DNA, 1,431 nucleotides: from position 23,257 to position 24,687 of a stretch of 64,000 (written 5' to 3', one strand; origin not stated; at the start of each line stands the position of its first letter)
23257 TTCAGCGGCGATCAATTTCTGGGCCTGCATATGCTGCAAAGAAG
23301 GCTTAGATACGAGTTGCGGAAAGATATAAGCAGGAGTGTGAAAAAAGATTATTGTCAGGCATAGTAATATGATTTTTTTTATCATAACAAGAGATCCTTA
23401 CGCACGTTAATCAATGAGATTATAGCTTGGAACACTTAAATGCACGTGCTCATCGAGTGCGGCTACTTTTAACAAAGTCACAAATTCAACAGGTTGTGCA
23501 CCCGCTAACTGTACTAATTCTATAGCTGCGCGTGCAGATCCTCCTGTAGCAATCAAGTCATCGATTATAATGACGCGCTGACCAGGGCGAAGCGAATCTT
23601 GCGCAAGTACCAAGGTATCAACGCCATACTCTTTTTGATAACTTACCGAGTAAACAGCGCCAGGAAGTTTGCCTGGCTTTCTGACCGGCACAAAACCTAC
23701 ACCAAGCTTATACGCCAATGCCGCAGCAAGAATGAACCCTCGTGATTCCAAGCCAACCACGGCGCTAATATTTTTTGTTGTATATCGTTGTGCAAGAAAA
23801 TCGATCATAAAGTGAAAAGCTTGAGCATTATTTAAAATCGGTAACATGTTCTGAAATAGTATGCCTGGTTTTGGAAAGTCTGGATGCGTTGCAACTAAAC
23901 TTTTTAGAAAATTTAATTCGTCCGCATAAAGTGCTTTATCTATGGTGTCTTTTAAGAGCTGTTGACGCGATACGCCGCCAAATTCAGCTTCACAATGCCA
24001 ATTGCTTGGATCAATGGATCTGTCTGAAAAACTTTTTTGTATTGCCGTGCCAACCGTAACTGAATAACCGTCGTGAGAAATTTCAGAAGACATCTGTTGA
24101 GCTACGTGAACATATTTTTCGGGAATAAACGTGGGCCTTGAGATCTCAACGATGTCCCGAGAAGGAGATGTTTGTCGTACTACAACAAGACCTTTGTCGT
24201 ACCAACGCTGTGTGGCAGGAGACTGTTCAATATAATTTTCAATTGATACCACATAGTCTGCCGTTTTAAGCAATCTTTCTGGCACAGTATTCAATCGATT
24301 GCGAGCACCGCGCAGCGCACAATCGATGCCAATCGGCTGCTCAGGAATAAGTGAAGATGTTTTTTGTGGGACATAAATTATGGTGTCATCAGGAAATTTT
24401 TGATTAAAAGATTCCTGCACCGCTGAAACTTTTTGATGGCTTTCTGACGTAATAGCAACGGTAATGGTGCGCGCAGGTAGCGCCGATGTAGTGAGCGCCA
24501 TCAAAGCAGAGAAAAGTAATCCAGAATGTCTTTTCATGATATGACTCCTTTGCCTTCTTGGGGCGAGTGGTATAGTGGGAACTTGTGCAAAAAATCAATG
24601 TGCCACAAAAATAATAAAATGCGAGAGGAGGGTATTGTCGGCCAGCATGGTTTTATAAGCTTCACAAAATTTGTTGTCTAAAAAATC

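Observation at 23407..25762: Divergent purine-salvage pair whose products both carry export or anchor signals: NTPase::APRT fusion and PRPP synthetase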

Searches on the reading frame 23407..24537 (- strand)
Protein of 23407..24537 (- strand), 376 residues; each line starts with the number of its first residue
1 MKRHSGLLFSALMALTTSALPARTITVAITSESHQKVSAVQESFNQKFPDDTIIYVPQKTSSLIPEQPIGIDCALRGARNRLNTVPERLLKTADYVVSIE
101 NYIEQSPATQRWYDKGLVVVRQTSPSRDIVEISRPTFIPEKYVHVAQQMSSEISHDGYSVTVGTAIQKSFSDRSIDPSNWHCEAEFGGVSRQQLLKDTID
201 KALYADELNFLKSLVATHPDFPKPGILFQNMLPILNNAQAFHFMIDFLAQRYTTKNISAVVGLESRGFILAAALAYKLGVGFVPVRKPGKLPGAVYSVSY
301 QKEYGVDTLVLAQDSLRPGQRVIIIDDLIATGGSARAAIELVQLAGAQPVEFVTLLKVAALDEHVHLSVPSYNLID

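Call 3: search_protein_families(library=pfam, proteins=[window:23407-24537:-], max_evalue=0.01)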
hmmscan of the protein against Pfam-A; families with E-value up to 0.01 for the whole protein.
window:23407-24537:- (376 aa): 3 families
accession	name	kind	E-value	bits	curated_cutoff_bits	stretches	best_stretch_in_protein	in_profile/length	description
PF00156.33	Pribosyltran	-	5.1e-15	55.6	26.3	1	238-360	8-128/158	Phosphoribosyl transferase domain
PF01931.24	NTPase_I-T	-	3.3e-11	43.7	25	1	31-144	2-108/162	Protein of unknown function DUF84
PF14681.12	UPRTase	-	0.0014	18.6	27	1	318-359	119-162/206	Uracil phosphoribosyltransferase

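Call 4: search_protein_families(library=ncbifam, proteins=[window:23407-24537:-], max_evalue=0.01)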
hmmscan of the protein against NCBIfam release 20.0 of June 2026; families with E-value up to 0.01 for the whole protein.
window:23407-24537:- (376 aa): 31 families (the best 25 are shown)
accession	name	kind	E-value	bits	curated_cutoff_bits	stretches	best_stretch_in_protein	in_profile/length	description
NF002636.0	PRK02304.1-5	equivalog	9.1e-57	191.4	125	1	209-368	7-166/176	adenine phosphoribosyltransferase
TIGR01090.1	apt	equivalog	1.3e-55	188.1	185.85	1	211-368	1-158/169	adenine phosphoribosyltransferase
NF002634.0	PRK02304.1-3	equivalog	2.4e-51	174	170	1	207-367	6-166/182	adenine phosphoribosyltransferase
NF002633.0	PRK02304.1-2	equivalog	1.1e-47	162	224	1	211-364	3-156/172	adenine phosphoribosyltransferase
NF002632.0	PRK02304.1-1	equivalog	1.4e-47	161.8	243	1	205-361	5-161/183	adenine phosphoribosyltransferase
NF009211.0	PRK12560.1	equivalog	2.2e-20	73.3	188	1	220-348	15-143/187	adenine phosphoribosyltransferase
TIGR01743.1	purR_Bsub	equivalog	3e-13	49.4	258.7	1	244-347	116-222/268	pur operon repressor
NF006328.0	PRK08558.1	equivalog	1.5e-12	47.7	184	1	233-359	88-216/238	adenine phosphoribosyltransferase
NF003459.0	PRK05074.1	equivalog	2e-11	44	175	1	24-112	4-90/176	inosine/xanthosine triphosphatase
NF002635.0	PRK02304.1-4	subfamily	3.1e-11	43.2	146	1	247-359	45-155/188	adenine phosphoribosyltransferase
NF006671.0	PRK09219.1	equivalog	3.5e-11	42.9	177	1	245-348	39-146/192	xanthine phosphoribosyltransferase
NF040646.1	HPT_Archaea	equivalog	1.3e-10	41.1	200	1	252-359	49-154/184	hypoxanthine/guanine phosphoribosyltransferase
TIGR01744.1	XPRTase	equivalog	5.8e-10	39.1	164.45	1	245-349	39-147/191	xanthine phosphoribosyltransferase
NF004689.0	PRK06031.1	equivalog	1.5e-09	37.4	175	1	244-354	72-189/233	phosphoribosyltransferase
NF005592.0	PRK07322.1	subfamily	2.1e-09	37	143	1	247-356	44-157/180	adenine phosphoribosyltransferase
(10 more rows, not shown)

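Call 5: find_homologous_proteins(query=window:23407-24537:-)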
Query window:23407-24537:- (376 aa): 696 proteins with E <= 0.001 among 8000 candidates; the best 120 are listed.
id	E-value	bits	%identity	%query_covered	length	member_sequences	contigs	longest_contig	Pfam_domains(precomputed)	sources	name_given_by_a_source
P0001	2.4e-244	828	100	100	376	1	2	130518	PF00156.34,PF01931.26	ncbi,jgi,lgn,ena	ncbi:MAG: adenine phosphoribosyltransferase [Candidatus Babeliales bacterium]|jgi:adenine phosphorib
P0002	1.8e-171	588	71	100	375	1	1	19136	PF00156.34,PF01931.26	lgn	-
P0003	1.2e-168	579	69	100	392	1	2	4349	PF00156.34,PF01931.26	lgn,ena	-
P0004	4.3e-168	577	72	100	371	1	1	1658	PF00156.34,PF01931.26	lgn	-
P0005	3.6e-165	567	69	100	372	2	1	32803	PF00156.34,PF01931.26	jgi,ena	-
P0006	5.9e-165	567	71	100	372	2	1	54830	PF00156.34,PF01931.26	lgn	-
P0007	3.3e-160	551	67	100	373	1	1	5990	PF00156.34,PF01931.26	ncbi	-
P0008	3.9e-157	541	67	100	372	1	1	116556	PF00156.34,PF01931.26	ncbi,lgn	-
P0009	1.2e-149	516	64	100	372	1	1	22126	PF00156.34,PF01931.26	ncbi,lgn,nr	ncbi:adenine phosphoribosyltransferase [Candidatus Babeliales bacterium]|nr:adenine phosphoribosyltr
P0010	1.4e-149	516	66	100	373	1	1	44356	PF00156.34,PF01931.26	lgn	-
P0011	5.8e-144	497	65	94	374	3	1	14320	PF00156.34,PF01931.26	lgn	-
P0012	6.0e-144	497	61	100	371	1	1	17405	PF00156.34,PF01931.26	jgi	-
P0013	8.3e-144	497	64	97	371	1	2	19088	PF00156.34,PF01931.26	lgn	-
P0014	3.6e-143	495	61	100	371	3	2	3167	PF00156.34,PF01931.26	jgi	-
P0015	1.5e-142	493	61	100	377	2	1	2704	PF00156.34,PF01931.26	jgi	jgi:adenine phosphoribosyltransferase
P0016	1.6e-141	489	63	97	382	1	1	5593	PF00156.34,PF01931.26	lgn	-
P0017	5.2e-136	471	59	100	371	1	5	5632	PF00156.34,PF01931.26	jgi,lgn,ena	-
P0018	7.8e-136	471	59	98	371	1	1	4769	PF00156.34,PF01931.26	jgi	-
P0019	1.2e-134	467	59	100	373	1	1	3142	PF00156.34,PF01931.26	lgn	-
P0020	3.0e-134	466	62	94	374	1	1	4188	PF00156.34,PF01931.26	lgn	-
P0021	4.3e-133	462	58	100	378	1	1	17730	PF00156.34,PF01931.26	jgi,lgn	-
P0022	1.1e-131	457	58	97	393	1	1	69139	PF00156.34,PF01931.26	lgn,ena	-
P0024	7.6e-131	454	57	97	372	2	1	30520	PF00156.34,PF01931.26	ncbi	ncbi:MAG: adenine phosphoribosyltransferase [Candidatus Chromulinivorax sp.]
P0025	4.4e-128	445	58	96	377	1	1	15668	PF00156.34,PF01931.26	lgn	-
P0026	5.4e-128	445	57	97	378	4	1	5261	PF00156.34,PF01931.26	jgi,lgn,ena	-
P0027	1.6e-127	443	56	97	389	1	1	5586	PF00156.34,PF01931.26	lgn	-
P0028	2.2e-126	440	54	100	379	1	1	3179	PF00156.34,PF01931.26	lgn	-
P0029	1.5e-125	437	56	99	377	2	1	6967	PF00156.34,PF01931.26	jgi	jgi:adenine phosphoribosyltransferase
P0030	2.6e-125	436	54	100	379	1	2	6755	PF00156.34,PF01931.26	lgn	-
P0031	6.8e-125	435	55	100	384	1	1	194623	PF00156.34,PF01931.26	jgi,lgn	-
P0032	1.0e-124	434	53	100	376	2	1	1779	PF00156.34,PF01931.26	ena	-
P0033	4.6e-124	432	57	97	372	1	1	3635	PF00156.34,PF01931.26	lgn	-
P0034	1.0e-123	431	55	97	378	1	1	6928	PF00156.34,PF01931.26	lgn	-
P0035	3.1e-123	429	53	100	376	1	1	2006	PF00156.34,PF01931.26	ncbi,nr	ncbi:MAG: adenine phosphoribosyltransferase [Verrucomicrobia bacterium]|nr:adenine phosphoribosyltra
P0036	2.3e-122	426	54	100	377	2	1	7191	PF14681.13,PF00156.34,PF01931.26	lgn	-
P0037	2.3e-121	423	52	97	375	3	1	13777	PF00156.34,PF01931.26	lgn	-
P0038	1.8e-119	417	54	98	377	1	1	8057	PF00156.34,PF01931.26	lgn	-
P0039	4.6e-119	416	55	96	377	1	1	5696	PF00156.34,PF01931.26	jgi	jgi:adenine phosphoribosyltransferase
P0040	5.9e-119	415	52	100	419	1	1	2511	PF00156.34,PF01931.26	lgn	-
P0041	1.2e-118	414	53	100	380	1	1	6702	PF00156.34,PF01931.26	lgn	-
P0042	1.2e-118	414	54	98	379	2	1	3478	PF00156.34,PF01931.26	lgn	-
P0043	3.5e-118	413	54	97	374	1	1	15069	PF00156.34,PF01931.26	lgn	-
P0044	2.3e-116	407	53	97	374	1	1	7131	PF00156.34,PF01931.26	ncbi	-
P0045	7.2e-115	402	52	97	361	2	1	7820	PF00156.34,PF01931.26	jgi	-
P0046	1.1e-114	401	53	99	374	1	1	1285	PF00156.34,PF01931.26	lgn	-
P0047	5.3e-114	399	50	98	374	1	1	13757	PF00156.34,PF01931.26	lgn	-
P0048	1.0e-113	398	51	100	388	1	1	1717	PF00156.34,PF01931.26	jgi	jgi:adenine phosphoribosyltransferase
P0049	5.3e-110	386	52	99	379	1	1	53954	PF00156.34,PF01931.26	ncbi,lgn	-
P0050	4.3e-109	383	53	94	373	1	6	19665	PF00156.34,PF01931.26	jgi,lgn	jgi:adenine phosphoribosyltransferase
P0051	1.7e-105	371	48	98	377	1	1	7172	PF00156.34,PF01931.26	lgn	-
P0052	2.1e-105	371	50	97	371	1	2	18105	PF00156.34,PF01931.26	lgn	-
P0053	5.2e-105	369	47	98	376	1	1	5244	PF00156.34,PF01931.26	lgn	-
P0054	1.9e-103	364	48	98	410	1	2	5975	PF00156.34,PF01931.26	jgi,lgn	-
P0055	2.1e-103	364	48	100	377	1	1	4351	PF00156.34,PF01931.26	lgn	-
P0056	1.1e-99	352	47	94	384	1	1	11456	PF00156.34,PF01931.26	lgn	-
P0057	1.7e-98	348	46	98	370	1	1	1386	PF00156.34,PF01931.26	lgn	-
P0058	1.9e-98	348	45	100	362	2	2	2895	PF00156.34,PF01931.26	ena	-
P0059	2.4e-94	334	47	94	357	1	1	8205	PF00156.34,PF01931.26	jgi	-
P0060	4.5e-94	333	47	94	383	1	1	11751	PF00156.34,PF01931.26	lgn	-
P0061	3.2e-93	331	46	98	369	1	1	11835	PF14681.13,PF00156.34,PF01931.26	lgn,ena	-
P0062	6.2e-93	330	47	94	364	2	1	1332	PF00156.34,PF01931.26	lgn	-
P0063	7.3e-93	329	45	96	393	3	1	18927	PF00156.34,PF01931.26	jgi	jgi:adenine phosphoribosyltransferase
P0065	1.1e-90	322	46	95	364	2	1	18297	PF00156.34,PF01931.26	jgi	jgi:adenine phosphoribosyltransferase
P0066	9.0e-90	319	45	98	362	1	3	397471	PF00156.34,PF01931.26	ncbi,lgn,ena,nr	ncbi:MAG: adenine phosphoribosyltransferase [Chlamydiales bacterium]|nr:adenine phosphoribosyltransf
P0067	9.2e-85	303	42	100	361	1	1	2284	PF00156.34,PF01931.26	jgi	-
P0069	6.6e-69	251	66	49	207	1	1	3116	PF01931.26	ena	-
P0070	2.4e-67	246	40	98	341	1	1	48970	PF00156.34,PF01931.26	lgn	-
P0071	2.2e-63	232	39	97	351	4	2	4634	PF00156.34,PF01931.26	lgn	-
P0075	4.9e-59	218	40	94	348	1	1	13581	PF00156.34,PF01931.26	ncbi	-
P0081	3.9e-53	199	38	91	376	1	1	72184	PF00156.34,PF01931.26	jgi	jgi:adenine phosphoribosyltransferase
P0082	9.8e-53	197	38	90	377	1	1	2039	PF00156.34,PF01931.26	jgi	jgi:adenine phosphoribosyltransferase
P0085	4.1e-45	172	34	92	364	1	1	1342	PF00156.34,PF01931.26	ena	-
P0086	4.3e-44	169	35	90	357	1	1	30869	PF00156.34,PF01931.26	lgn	-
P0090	3.1e-42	163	33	91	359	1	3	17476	PF00156.34,PF01931.26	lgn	-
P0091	2.2e-41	160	35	90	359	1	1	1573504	PF14681.13,PF00156.34,PF01931.26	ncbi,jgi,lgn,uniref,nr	ncbi:adenine phosphoribosyl transferase [Fadolivirus algeromassiliense]|jgi:adenine phosphoribosyltr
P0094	8.6e-41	158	36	89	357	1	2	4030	PF00156.34,PF01931.26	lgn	-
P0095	1.5e-40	157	35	90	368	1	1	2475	PF00156.34,PF01931.26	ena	-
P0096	1.6e-40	157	33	89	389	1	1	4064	PF00156.34,PF01931.26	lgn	-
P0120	8.0e-39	152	33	90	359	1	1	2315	PF00156.34,PF01931.26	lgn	-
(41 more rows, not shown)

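Call 15: find_encoding_contigs(protein=P0031, flank=8000, max_places=2)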
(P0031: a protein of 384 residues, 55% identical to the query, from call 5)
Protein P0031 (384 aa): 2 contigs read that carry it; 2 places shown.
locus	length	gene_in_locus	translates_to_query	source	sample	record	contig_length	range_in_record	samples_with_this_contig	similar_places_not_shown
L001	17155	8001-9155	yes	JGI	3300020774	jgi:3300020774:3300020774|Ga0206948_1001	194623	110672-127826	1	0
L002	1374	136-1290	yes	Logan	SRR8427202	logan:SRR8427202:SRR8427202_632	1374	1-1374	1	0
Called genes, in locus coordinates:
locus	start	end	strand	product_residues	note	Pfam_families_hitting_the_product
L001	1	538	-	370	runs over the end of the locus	PF00753:Lactamase_B (faint), PF13483:Lactamase_B_3, PF12706:Lactamase_B_2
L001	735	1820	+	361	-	PF00850:Hist_deacetyl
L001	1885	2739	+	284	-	PF01343:Peptidase_S49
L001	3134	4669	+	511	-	PF00004:AAA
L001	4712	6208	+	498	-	-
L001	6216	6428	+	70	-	-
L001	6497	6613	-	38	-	-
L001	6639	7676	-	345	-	PF13793:Pribosyltran_N, PF00156:Pribosyltran, PF14572:Pribosyl_synth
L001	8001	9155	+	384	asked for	PF01931:NTPase_I-T, PF00156:Pribosyltran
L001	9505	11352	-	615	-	PF24807:WD40_CDC20-Fz, PF25173:Beta-prop_WDR3_1st, PF25460:Beta-prop_Aladin, PF23381:Beta-prop_IFT122_1st, PF25175:Beta-prop_WDR5, PF25174:Beta-prop_THOC3, PF24814:WD40_Prp19, PF25175:Beta-prop_WDR5, +34 more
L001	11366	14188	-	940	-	PF12796:Ank_2, PF13637:Ank_4, PF00023:Ank, PF13857:Ank_5, PF12796:Ank_2, PF12796:Ank_2, PF13857:Ank_5, PF12796:Ank_2, +8 more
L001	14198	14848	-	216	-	-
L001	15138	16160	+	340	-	PF01435:Peptidase_M48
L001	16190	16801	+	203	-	-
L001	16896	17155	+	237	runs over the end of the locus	-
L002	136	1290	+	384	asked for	PF01931:NTPase_I-T, PF00156:Pribosyltran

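Call 16: find_encoding_contigs(protein=P0066, flank=8000, max_places=2)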
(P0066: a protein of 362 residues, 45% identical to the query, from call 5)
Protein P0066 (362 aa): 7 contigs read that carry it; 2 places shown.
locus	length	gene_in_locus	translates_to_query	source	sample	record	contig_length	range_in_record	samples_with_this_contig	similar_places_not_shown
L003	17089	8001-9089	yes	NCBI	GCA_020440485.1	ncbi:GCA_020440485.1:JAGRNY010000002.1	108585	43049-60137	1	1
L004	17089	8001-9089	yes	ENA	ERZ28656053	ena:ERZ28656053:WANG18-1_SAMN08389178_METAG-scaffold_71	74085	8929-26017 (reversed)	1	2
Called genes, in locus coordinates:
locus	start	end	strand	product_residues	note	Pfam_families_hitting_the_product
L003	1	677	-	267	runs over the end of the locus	PF00656:Peptidase_C14 (weak)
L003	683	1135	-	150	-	-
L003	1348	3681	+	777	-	PF13520:AA_permease_2, PF00324:AA_permease, PF03522:SLC12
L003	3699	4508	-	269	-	PF09721:Exosortase_EpsH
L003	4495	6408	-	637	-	PF13428:TPR_14 (faint), PF14559:TPR_19 (faint), PF07719:TPR_2 (faint), PF00515:TPR_1 (faint)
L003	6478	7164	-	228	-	-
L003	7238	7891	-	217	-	PF00293:NUDIX, PF19368:WHD_AraR, PF21906:WHD_NrtR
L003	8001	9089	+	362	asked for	PF01931:NTPase_I-T, PF00156:Pribosyltran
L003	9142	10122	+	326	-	PF13793:Pribosyltran_N, PF00156:Pribosyltran, PF14572:Pribosyl_synth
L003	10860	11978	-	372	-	PF00155:Aminotran_1_2, PF01053:Cys_Met_Meta_PP (weak), PF00266:Aminotran_5 (weak)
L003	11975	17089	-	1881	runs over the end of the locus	-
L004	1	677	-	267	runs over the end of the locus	PF00656:Peptidase_C14 (weak)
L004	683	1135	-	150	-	-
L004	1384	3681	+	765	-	PF00324:AA_permease, PF13520:AA_permease_2, PF03522:SLC12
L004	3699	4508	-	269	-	PF09721:Exosortase_EpsH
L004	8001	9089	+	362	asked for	PF01931:NTPase_I-T, PF00156:Pribosyltran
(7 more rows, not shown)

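Call 19: find_related_loci(query=A1, collection=genome_contigs, flank=4000)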
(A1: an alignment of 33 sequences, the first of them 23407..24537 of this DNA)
Query A1 (376 aa) in genome_contigs; peptide patterns used: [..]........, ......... (x = any residue, [..] = any of these).
599 stretches matched a pattern (row limit reached: there are more); 539 encode a relative of the query (tblastn E <= 1e-3); the best 80 are kept; 80 distinct loci.
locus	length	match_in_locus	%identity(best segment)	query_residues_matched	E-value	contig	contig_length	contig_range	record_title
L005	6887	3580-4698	73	1-376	0e+0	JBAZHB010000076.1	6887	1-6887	MAG: Candidatus Babeliales bacterium isolate SO_2017_LW3_6 NODE_38181_length_6887_cov_1.746450_LW162_2017, whole genome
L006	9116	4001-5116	64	1-376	3e-160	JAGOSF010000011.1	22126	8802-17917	Candidatus Babeliales bacterium isolate Gw_Eff_bin_310 Gw_Eff_4765_length_22126_cov_50.176008, whole genome shotgun sequ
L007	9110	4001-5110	55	8-376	1e-124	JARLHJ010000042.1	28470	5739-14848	MAG: Candidatus Babeliales bacterium isolate MAG_BO39 MetaBAT2_Bin_39_Oxic_k141_2224492, whole genome shotgun sequence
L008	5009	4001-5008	54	13-347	5e-122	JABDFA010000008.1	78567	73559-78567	MAG: Candidatus Dependentiae bacterium isolate BWMinHeated_Nextera35_MAG3 3300020947.a:Ga0207103_10009, whole genome sho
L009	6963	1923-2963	41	13-376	2e-83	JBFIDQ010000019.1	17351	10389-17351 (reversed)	MAG: Chlamydiales bacterium isolate Mix_sand11.2021.09.D.51 k141_2782629_length_17351_cov_10.0000, whole genome shotgun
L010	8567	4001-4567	52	188-376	1e-60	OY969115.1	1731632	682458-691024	MAG: uncultured bacterium isolate MFD01716.bin.c.1 genome assembly, chromosome: 1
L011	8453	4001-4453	55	219-370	5e-47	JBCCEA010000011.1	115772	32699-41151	MAG: Myxococcota bacterium isolate P01_A01_bin.97 k141_269146_length_115772_cov_21.4210, whole genome shotgun sequence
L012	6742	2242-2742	45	209-375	4e-44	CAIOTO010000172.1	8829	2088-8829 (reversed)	MAG: uncultured Alphaproteobacteria bacterium isolate Umea_bin-10455 genome assembly, contig: bin-10455:172/243, whole g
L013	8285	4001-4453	50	211-361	2e-43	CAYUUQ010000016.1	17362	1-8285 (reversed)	MAG TPA_asm: uncultured Methanosarcinales archaeon isolate SRP077602_co7_489 genome assembly, contig: NODE_16040_length_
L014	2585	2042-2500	49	205-358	3e-43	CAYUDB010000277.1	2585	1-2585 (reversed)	MAG TPA_asm: uncultured bacterium isolate SRP220891_co1_1 genome assembly, contig: NODE_84148_length_2585_cov_5.869565,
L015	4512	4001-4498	43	187-362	3e-42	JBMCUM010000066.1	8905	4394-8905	MAG: Planctomycetota bacterium isolate D4M11_20 NODE_4795_length_8905_cov_9.331977, whole genome shotgun sequence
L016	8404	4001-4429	51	219-361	2e-42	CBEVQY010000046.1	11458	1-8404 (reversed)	MAG TPA_asm: uncultured bacterium isolate SRR24791474_binner12_Refined_38 genome assembly, contig: ERZ25515408.1112, who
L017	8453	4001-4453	50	211-361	3e-42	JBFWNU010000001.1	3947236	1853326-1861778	MAG: Vulcanimicrobiota bacterium isolate CA_2019_TPBF_12 NODE_1_length_3947236_cov_36.827453_TPBF, whole genome shotgun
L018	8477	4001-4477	46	190-351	7e-42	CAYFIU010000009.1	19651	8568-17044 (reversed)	MAG TPA_asm: Candidatus Woesearchaeota archaeon isolate ERP003628_co1_89 genome assembly, contig: NODE_1236_length_19651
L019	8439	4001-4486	47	219-376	1e-41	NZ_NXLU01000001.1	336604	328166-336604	Helicobacter cholecystus strain ATCC 700242 H_cholecystus_ATCC_700242_1_33660454.3944, whole genome shotgun sequence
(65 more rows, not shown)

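Call 30: predict_structure(alignment_id=A1)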
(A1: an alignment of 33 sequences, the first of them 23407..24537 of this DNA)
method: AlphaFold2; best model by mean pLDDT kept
length: 376 residues; sequences in the alignment: 33
mean_pLDDT: 93.6   pTM: 0.88
mean pLDDT of the five models: 93.6, 93.5, 92.9, 92.9, 92.7
residues with pLDDT >= 90: 317; 70-90: 48; 50-70: 11; < 50: 0
segments of 3 or more residues with pLDDT < 50: none
pLDDT, mean of each block of 10 residues (from residue 1): 68 68 94 97 96 97 96 98 95 97 94 97 95 96 98 97 97 96 93 97 96 94 84 95 96 96 94 98 97 96 89 97 94 94 98 90 86 92
secondary structure, 60 per line:
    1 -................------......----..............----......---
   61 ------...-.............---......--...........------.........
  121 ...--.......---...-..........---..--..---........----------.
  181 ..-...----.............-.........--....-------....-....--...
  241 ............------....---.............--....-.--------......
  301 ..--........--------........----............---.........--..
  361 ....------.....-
elements in order: H2-17 E24-29 H34-47 E52-57 E67-69 H71-83 H87-92 E95-105 E112-123 E126-132 E136-138 H140-149 H162-169 H191-203 H205-213 E216-219 E227-230 H232-235 H238-252 E259-262 H266-278 E281-284 E295-302 E305-312 E321-328 H333-344 E348-356 H359-364 E371-375
